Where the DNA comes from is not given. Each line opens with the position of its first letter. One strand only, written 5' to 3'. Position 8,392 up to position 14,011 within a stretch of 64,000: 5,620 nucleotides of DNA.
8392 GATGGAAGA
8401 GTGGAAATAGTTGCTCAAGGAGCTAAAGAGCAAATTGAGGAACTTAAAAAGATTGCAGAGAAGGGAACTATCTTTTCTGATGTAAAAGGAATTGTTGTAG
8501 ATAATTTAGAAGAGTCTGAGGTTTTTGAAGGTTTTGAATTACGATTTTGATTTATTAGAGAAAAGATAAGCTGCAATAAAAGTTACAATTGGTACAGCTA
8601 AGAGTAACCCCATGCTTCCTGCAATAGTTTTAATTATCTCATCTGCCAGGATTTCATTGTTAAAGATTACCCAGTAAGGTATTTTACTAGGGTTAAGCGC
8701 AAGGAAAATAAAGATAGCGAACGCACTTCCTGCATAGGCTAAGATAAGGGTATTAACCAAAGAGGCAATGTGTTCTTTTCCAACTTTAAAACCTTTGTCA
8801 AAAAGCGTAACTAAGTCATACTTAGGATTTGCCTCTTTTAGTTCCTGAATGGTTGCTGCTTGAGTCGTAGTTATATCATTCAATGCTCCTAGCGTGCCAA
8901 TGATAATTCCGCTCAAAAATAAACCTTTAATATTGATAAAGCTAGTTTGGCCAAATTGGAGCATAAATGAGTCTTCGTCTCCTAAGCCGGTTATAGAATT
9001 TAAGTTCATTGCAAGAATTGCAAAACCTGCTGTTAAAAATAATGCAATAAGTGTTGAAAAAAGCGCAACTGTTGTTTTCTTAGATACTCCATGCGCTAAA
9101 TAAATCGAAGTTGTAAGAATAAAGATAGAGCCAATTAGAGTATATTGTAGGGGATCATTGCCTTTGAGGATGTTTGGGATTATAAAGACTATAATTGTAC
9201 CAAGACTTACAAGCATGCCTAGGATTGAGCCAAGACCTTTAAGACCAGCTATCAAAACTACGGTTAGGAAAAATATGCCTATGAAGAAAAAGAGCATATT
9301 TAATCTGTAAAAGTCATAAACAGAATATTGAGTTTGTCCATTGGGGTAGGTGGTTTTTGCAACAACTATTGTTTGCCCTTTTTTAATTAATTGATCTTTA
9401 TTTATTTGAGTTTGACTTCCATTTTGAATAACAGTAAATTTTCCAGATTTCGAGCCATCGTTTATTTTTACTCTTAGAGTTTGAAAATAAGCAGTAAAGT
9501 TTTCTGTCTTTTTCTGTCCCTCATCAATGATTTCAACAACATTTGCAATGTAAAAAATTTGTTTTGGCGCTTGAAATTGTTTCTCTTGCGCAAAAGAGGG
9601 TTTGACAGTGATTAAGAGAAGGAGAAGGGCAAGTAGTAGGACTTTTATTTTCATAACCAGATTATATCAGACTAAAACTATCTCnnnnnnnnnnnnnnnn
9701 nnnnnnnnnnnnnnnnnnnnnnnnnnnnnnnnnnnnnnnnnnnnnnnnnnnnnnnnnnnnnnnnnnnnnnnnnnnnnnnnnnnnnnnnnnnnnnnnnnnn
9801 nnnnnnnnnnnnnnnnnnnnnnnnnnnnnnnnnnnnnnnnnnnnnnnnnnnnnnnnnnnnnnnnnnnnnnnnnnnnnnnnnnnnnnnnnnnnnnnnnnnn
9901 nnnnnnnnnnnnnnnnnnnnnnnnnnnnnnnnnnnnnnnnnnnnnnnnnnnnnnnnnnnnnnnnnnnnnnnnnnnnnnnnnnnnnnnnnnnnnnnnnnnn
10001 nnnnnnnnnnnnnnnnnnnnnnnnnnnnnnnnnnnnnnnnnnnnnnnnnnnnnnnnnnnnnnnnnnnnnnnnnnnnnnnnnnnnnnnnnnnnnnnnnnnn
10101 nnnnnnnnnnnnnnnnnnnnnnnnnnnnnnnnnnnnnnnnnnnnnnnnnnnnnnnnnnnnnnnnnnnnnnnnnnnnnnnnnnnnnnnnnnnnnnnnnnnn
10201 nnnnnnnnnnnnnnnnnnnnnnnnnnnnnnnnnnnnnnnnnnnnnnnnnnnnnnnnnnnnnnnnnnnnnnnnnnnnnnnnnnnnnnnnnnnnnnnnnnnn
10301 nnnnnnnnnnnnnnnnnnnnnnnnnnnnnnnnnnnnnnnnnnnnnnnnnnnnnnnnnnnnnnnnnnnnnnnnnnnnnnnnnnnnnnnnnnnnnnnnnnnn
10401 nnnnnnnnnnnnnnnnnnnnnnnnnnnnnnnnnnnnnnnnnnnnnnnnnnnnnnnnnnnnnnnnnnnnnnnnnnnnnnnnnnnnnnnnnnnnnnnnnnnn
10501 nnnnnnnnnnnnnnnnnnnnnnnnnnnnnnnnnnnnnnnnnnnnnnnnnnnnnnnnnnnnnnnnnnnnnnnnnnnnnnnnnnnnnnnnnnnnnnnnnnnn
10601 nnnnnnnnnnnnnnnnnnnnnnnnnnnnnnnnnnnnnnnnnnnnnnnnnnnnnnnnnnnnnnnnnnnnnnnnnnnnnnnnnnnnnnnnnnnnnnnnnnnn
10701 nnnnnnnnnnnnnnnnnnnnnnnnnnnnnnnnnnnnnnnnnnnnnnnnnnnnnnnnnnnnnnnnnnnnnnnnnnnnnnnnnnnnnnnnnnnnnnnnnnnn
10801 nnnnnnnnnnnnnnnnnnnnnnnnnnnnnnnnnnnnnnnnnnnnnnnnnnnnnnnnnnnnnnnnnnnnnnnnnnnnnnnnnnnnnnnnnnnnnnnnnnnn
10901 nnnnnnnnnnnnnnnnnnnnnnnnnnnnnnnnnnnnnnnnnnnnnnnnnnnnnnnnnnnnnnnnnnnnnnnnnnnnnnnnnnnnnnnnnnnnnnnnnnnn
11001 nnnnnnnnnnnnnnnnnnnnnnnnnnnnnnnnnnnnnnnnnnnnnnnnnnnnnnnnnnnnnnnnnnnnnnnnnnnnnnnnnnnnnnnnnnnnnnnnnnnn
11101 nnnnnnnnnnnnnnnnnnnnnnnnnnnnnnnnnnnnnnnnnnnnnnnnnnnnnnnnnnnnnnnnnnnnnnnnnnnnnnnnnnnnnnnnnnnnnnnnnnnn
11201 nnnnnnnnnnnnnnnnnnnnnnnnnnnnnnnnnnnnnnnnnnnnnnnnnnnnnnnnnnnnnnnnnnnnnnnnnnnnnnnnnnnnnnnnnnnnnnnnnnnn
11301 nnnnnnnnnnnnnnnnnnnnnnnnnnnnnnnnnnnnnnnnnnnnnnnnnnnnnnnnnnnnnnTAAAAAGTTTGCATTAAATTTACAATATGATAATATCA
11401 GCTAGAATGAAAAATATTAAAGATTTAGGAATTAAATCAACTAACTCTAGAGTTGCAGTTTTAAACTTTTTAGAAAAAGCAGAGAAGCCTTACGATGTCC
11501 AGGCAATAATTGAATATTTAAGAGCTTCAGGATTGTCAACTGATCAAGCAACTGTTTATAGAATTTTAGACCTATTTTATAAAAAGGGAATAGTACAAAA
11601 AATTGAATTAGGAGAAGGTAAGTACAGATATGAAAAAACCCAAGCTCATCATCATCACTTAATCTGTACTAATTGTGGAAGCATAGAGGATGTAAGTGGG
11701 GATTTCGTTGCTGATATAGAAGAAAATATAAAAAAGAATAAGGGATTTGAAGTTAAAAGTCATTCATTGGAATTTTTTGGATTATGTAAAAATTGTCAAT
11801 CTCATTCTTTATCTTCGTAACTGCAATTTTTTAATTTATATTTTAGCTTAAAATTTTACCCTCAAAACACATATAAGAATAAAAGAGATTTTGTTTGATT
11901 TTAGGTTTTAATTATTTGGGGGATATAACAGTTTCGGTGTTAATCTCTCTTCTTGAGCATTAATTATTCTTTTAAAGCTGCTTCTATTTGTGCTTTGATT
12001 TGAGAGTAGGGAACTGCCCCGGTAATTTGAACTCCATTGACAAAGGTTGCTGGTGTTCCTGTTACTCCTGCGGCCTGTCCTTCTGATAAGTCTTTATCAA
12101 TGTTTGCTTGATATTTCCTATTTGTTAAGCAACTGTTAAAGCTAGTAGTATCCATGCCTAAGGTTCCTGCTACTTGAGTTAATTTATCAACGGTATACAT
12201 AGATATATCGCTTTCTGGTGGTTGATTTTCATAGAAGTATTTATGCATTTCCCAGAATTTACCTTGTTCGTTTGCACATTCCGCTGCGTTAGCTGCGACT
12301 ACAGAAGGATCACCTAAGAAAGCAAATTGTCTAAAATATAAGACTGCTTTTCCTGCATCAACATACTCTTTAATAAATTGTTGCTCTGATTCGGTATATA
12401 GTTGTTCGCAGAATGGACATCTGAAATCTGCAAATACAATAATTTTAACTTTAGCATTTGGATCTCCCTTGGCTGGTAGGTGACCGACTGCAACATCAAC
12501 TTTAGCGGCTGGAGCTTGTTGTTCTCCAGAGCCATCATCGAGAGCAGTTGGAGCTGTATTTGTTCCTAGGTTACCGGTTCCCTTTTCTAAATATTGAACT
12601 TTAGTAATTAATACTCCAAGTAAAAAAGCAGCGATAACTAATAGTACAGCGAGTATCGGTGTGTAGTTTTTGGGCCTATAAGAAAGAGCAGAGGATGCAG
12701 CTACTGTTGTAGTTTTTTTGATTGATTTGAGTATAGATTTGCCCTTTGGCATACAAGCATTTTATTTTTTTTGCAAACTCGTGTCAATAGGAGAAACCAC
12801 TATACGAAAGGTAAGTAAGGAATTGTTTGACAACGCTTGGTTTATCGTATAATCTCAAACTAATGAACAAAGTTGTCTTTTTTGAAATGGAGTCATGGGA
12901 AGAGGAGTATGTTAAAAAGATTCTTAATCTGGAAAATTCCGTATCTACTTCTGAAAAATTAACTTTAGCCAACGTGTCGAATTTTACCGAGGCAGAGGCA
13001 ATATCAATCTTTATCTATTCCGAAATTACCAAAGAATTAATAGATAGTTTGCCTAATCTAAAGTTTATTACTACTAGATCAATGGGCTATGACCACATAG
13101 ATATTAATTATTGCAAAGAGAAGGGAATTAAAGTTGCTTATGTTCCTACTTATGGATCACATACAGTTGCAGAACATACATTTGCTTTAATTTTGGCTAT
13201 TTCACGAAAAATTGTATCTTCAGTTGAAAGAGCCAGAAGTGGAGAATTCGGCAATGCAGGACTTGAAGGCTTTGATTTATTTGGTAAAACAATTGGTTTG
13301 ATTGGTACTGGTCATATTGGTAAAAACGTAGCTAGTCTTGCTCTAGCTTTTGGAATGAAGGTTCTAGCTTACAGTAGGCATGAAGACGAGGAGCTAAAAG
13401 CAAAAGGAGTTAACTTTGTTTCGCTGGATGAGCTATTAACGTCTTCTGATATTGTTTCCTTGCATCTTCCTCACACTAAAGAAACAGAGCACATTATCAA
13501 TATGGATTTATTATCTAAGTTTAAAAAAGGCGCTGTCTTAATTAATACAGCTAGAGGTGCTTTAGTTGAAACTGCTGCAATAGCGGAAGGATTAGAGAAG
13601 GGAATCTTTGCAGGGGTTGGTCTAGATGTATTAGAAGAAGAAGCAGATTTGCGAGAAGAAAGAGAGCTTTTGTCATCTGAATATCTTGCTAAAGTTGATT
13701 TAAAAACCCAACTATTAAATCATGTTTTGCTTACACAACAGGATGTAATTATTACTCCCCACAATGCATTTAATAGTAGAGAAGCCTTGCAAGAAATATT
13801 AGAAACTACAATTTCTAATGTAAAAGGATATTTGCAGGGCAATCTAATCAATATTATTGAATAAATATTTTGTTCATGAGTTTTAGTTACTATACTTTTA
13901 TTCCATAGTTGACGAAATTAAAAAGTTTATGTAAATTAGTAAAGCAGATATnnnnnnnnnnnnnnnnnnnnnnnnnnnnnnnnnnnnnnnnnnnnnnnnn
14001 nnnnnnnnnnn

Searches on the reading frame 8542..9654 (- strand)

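Call 38: search_protein_families(library=pfam, proteins=[window:8542-9654:-], max_evalue=0.001)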
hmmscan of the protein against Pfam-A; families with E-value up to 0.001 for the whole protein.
window:8542-9654:- (371 aa): 1 family
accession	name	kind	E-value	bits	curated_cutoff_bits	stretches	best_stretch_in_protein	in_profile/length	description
PF07907.16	YibE_F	-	7.4e-66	222.6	27.2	1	121-362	1-240/241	YibE/F-like protein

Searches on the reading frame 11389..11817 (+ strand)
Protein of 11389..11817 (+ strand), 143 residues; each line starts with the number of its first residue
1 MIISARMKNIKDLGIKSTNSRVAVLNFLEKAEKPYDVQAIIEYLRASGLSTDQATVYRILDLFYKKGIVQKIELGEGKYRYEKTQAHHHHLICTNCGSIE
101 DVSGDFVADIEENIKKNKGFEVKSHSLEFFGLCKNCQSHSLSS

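Call 38: search_protein_families(library=pfam, proteins=[window:11389-11817:+], max_evalue=0.001)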
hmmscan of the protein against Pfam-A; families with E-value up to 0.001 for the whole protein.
window:11389-11817:+ (143 aa): 2 families
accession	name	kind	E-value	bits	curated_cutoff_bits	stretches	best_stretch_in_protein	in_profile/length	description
PF01475.25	FUR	-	5.4e-29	101.2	23.1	1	14-129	3-120/121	Ferric uptake regulator family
PF07106.19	TBPIP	-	0.00045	20.5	22.8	1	23-70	5-49/62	TBPIP/Hop2 winged helix domain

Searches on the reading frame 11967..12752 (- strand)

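Call 38: search_protein_families(library=pfam, proteins=[window:11967-12752:-], max_evalue=0.001)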
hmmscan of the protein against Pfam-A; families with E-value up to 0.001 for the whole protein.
window:11967-12752:- (262 aa): 3 families
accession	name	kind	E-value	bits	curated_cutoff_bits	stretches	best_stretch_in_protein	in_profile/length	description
PF13462.12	Thioredoxin_4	-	3.2e-33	115.7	23.2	1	94-258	7-165/165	Thioredoxin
PF01323.26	DSBA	-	3.9e-15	56.6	25.6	1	104-256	2-190/191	DSBA-like thioredoxin domain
PF13098.12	Thioredoxin_2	-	4.7e-07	30.6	27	1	99-254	4-102/104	Thioredoxin-like domain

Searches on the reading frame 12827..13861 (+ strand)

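Call 38: search_protein_families(library=pfam, proteins=[window:12827-13861:+], max_evalue=0.001)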
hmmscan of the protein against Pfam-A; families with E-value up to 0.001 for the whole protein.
window:12827-13861:+ (345 aa): 5 families
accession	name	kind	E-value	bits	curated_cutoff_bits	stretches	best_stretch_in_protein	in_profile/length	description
PF02826.25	2-Hacid_dh_C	-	1.7e-53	181.1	25.1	1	119-314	1-178/178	D-isomer specific 2-hydroxyacid dehydrogenase, NAD binding domain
PF00389.36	2-Hacid_dh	-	1.9e-29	102.5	24.6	1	25-340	11-129/134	D-isomer specific 2-hydroxyacid dehydrogenase, catalytic domain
PF03446.21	NAD_binding_2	-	4.7e-10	40.1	21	1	155-258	1-109/161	NAD binding domain of 6-phosphogluconate dehydrogenase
PF03807.23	F420_oxidored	-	0.00011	23.2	21.6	1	155-240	1-90/94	NADP oxidoreductase coenzyme F420-dependent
PF07991.19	KARI_N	-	0.00027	21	20.6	1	152-239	3-92/165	Acetohydroxy acid isomeroreductase, NADPH-binding domain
